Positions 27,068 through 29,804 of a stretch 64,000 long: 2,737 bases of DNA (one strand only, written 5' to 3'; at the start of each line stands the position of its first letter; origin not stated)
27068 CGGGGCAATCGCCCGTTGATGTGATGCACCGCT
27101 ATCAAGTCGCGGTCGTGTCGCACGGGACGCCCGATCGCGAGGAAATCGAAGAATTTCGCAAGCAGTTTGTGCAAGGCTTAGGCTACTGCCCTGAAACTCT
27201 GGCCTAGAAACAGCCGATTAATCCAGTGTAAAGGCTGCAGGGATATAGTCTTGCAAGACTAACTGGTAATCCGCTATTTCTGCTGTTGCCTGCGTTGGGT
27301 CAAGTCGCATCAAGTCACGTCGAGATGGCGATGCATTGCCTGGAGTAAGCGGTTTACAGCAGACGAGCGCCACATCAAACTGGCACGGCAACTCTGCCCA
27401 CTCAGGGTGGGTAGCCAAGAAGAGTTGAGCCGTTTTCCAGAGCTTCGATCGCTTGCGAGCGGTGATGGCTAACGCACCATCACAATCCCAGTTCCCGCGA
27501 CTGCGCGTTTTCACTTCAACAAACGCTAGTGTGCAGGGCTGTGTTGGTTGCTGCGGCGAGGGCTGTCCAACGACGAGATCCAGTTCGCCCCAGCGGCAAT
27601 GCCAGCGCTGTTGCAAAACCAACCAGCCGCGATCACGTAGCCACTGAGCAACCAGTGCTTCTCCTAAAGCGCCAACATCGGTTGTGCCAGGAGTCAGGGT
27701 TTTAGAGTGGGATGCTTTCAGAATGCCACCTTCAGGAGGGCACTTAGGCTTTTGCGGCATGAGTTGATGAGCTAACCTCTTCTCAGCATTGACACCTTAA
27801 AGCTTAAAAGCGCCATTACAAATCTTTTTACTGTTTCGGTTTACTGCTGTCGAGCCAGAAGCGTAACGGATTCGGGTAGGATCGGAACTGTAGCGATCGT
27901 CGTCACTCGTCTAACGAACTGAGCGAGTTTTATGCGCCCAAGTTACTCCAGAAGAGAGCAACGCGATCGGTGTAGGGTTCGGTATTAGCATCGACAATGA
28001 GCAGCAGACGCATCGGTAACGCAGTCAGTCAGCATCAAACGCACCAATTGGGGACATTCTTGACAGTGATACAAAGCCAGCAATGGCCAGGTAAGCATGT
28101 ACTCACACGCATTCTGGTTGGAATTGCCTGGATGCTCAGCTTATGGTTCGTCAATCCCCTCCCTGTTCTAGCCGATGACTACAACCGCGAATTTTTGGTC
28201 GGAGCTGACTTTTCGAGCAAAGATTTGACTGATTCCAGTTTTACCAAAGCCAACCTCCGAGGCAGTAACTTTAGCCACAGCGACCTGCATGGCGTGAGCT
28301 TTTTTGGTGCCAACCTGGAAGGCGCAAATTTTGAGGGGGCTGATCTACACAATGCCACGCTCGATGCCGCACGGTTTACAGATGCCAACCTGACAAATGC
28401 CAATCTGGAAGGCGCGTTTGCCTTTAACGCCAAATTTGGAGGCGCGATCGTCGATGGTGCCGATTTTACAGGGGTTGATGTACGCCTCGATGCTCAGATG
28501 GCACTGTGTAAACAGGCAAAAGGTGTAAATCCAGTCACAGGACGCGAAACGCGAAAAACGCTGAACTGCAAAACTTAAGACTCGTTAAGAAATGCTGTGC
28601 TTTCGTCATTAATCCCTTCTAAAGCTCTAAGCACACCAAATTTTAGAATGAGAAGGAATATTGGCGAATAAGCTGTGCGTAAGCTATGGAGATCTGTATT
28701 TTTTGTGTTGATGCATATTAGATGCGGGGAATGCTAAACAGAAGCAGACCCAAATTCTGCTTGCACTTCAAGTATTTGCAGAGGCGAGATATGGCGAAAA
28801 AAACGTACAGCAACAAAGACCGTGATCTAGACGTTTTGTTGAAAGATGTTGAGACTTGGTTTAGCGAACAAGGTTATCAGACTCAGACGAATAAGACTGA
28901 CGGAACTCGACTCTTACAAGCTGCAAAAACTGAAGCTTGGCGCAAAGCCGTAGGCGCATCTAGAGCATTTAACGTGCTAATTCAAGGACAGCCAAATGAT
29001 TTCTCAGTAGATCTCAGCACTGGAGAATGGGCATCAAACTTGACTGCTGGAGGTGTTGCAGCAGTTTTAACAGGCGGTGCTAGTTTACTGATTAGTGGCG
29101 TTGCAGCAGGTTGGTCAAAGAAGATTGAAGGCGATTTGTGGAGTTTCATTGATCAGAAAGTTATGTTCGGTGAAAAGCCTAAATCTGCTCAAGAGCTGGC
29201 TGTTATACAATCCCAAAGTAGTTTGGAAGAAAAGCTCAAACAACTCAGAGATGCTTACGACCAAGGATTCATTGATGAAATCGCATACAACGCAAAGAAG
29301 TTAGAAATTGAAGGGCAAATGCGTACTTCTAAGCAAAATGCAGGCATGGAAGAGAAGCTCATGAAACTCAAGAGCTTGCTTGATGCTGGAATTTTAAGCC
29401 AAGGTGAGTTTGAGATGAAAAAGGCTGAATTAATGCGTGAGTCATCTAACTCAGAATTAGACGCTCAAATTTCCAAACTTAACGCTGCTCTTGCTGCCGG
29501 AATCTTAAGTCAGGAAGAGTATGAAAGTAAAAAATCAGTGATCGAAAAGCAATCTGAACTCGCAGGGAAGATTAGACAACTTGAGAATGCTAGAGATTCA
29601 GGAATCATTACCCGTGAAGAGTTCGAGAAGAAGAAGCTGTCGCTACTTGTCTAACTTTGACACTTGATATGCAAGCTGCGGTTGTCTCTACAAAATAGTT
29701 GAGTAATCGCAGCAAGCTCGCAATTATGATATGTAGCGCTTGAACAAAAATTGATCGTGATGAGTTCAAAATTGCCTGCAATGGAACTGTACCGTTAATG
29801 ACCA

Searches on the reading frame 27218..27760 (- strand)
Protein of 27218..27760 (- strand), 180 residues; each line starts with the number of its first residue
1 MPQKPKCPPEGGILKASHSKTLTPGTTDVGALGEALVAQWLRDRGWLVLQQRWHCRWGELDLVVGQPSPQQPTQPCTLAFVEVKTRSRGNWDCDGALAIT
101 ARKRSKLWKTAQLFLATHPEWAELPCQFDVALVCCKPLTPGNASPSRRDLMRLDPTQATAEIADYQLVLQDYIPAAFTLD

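Call 45: search_protein_families(library=pfam, proteins=[window:27218-27760:-], max_evalue=0.0001)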
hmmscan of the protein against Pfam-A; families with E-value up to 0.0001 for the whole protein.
window:27218-27760:- (180 aa): 1 family
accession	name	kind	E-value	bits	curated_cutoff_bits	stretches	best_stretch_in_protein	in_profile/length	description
PF02021.23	UPF0102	-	4.1e-21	75.6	23.6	1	33-133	1-80/80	Uncharacterised protein family UPF0102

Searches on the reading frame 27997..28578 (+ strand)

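Call 3: search_protein_families(library=pfam, proteins=[window:27997-28578:+], max_evalue=0.01)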
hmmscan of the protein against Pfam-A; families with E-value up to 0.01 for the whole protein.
window:27997-28578:+ (193 aa): 4 families
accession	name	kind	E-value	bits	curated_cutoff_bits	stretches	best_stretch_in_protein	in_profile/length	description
PF00805.28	Pentapeptide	-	3.2e-21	75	20.2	2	102-139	3-40/40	Pentapeptide repeats (8 copies)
PF13576.12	Pentapeptide_3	-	1.5e-11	44.7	27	3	82-125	1-47/48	Pentapeptide repeats (9 copies)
PF13599.13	Pentapeptide_4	-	1.6e-11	44.5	38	1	76-139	2-65/78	Pentapeptide repeat region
PF25296.1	Decapeptide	-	2.5e-06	27.7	45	1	62-132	2-72/74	Decapeptide repeat region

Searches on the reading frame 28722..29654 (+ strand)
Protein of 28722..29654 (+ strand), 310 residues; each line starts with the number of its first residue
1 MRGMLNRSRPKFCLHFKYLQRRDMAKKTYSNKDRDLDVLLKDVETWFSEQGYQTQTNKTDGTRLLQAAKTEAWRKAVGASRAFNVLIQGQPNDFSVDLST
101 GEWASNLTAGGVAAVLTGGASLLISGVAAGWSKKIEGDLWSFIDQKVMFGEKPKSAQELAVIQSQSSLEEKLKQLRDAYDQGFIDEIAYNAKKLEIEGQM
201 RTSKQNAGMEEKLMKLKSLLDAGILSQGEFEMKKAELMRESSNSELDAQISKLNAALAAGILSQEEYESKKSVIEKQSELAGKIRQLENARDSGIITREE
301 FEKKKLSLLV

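Call 3: search_protein_families(library=pfam, proteins=[window:28722-29654:+], max_evalue=0.01)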
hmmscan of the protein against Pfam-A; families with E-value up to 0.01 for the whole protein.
window:28722-29654:+ (310 aa): 4 families
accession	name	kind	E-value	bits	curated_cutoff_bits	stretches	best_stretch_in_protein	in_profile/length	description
PF09851.14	SHOCT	-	7.7e-25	86.3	27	3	211-238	1-28/28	Short C-terminal domain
PF05120.17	GvpG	-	2e-10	41.1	30.6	0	165-200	30-65/67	Gas vesicle protein G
PF08044.16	DUF1707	-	0.00016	22.1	27.6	0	243-269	5-31/53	DUF1707 SHOCT-like domain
PF06464.16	DMAP_binding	-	0.0026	19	27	0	283-309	12-38/111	DMAP1-binding Domain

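Call 4: search_protein_families(library=padloc, proteins=[window:28722-29654:+], max_evalue=0.01)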
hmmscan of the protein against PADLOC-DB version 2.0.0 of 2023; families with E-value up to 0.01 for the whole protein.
window:28722-29654:+ (310 aa): 0 families

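Call 5: search_protein_families(library=ncbifam, proteins=[window:28722-29654:+], max_evalue=0.01)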
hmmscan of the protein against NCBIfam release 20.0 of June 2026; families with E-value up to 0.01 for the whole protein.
window:28722-29654:+ (310 aa): 0 families
